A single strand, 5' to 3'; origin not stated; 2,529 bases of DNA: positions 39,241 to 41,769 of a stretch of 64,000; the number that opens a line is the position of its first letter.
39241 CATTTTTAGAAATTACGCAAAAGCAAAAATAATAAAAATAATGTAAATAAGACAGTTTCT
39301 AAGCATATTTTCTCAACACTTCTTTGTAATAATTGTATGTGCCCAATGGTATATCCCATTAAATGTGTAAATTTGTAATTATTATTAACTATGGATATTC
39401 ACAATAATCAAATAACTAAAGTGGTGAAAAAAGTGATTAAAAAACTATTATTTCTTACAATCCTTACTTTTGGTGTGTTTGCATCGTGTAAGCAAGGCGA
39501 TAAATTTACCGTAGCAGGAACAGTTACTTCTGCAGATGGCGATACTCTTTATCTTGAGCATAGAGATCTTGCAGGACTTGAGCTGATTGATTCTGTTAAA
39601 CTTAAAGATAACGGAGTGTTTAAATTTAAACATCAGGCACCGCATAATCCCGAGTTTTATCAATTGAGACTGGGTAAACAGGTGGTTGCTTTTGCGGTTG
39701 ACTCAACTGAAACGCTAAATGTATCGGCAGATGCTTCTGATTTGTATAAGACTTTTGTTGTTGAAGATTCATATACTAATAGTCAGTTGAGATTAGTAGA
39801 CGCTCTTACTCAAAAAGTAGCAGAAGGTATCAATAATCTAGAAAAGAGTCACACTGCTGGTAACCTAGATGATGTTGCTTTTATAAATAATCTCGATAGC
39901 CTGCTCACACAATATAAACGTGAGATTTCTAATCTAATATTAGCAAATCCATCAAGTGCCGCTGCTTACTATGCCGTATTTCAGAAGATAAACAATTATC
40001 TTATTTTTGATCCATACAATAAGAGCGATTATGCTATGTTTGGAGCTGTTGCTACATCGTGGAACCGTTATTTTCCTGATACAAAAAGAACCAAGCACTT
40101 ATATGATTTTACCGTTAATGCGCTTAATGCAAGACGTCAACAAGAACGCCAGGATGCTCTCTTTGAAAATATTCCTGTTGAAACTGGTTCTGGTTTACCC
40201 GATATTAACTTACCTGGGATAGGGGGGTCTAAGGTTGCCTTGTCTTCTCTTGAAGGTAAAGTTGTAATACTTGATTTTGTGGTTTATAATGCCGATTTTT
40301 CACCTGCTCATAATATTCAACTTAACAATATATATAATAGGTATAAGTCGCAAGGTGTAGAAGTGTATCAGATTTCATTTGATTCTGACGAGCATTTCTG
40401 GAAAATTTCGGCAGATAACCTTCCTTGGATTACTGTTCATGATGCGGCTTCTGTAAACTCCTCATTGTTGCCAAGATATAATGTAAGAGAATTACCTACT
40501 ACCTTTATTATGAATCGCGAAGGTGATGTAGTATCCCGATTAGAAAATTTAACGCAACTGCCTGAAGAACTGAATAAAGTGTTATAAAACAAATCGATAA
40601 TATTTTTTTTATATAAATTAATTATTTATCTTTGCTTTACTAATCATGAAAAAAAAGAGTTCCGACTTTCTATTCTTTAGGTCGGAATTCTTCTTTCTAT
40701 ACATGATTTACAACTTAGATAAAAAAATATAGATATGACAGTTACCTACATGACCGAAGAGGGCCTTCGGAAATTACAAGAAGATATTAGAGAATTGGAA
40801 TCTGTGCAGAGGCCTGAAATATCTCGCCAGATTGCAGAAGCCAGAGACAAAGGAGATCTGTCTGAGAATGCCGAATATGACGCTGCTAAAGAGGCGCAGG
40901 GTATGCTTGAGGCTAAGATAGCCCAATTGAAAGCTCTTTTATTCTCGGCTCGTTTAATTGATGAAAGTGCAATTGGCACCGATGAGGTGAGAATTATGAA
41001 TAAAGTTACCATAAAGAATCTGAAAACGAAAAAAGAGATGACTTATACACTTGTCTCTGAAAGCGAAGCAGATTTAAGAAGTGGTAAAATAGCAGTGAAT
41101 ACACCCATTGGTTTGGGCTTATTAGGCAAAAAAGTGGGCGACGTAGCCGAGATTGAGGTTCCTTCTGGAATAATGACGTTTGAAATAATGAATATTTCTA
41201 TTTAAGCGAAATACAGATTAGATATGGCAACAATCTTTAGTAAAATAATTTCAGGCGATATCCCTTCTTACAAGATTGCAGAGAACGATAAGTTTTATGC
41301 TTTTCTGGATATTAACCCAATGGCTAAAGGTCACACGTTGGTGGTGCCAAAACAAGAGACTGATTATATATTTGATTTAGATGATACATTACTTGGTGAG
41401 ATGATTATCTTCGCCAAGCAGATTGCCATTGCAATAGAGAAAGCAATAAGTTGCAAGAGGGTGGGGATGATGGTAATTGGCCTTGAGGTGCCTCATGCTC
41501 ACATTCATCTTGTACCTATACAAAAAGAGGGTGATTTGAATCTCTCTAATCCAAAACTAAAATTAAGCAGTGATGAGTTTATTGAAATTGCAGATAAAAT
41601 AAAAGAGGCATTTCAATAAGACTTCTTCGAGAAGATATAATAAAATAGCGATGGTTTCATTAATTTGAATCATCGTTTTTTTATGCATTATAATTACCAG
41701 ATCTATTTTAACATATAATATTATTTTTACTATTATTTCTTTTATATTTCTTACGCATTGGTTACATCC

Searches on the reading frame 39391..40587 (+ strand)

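Call 79: search_protein_families(library=pfam, proteins=[window:39391-40587:+], max_evalue=0.001)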
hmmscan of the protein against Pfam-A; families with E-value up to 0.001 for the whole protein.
window:39391-40587:+ (398 aa): 4 families
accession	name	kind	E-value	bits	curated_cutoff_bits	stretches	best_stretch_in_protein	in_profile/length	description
PF00578.27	AhpC-TSA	-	3.7e-12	46.7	26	1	267-381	3-122/124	AhpC/TSA family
PF13905.12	Thioredoxin_8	-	2e-10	41.3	27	1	289-380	1-94/94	Thioredoxin-like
PF14289.11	DUF4369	-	3e-09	37.8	25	1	39-130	1-88/91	Domain of unknown function (DUF4369)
PF08534.16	Redoxin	-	1.3e-06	28.7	26.6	1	265-382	2-130/148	Redoxin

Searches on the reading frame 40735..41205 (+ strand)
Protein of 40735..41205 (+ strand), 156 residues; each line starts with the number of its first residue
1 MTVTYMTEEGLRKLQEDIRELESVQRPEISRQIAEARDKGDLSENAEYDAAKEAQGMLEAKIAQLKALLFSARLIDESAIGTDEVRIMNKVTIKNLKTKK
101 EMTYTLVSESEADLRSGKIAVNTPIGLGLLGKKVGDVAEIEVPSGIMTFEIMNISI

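Call 79: search_protein_families(library=pfam, proteins=[window:40735-41205:+], max_evalue=0.001)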
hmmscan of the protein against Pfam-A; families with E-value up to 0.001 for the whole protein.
window:40735-41205:+ (156 aa): 2 families
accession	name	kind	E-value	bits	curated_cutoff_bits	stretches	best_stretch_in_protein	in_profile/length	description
PF03449.20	GreA_GreB_N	-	2.4e-27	95.4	24.5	1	5-73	2-70/71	Transcription elongation factor, N-terminal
PF01272.25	GreA_GreB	-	7.4e-25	87.2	26.9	1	82-155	3-76/77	Transcription elongation factor, GreA/GreB, C-term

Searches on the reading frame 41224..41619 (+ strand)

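Call 79: search_protein_families(library=pfam, proteins=[window:41224-41619:+], max_evalue=0.001)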
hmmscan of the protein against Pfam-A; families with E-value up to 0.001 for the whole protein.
window:41224-41619:+ (131 aa): 3 families
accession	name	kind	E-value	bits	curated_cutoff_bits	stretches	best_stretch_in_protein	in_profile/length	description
PF01230.28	HIT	-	1.2e-18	67.9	21.5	1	11-100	2-96/98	HIT domain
PF11969.13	DcpS_C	-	8.9e-10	39.5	24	1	3-104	2-107/114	Scavenger mRNA decapping enzyme C-term binding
PF04677.20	CwfJ_C_1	-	2.1e-05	24.8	21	1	21-102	32-112/122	Protein similar to CwfJ C-terminus 1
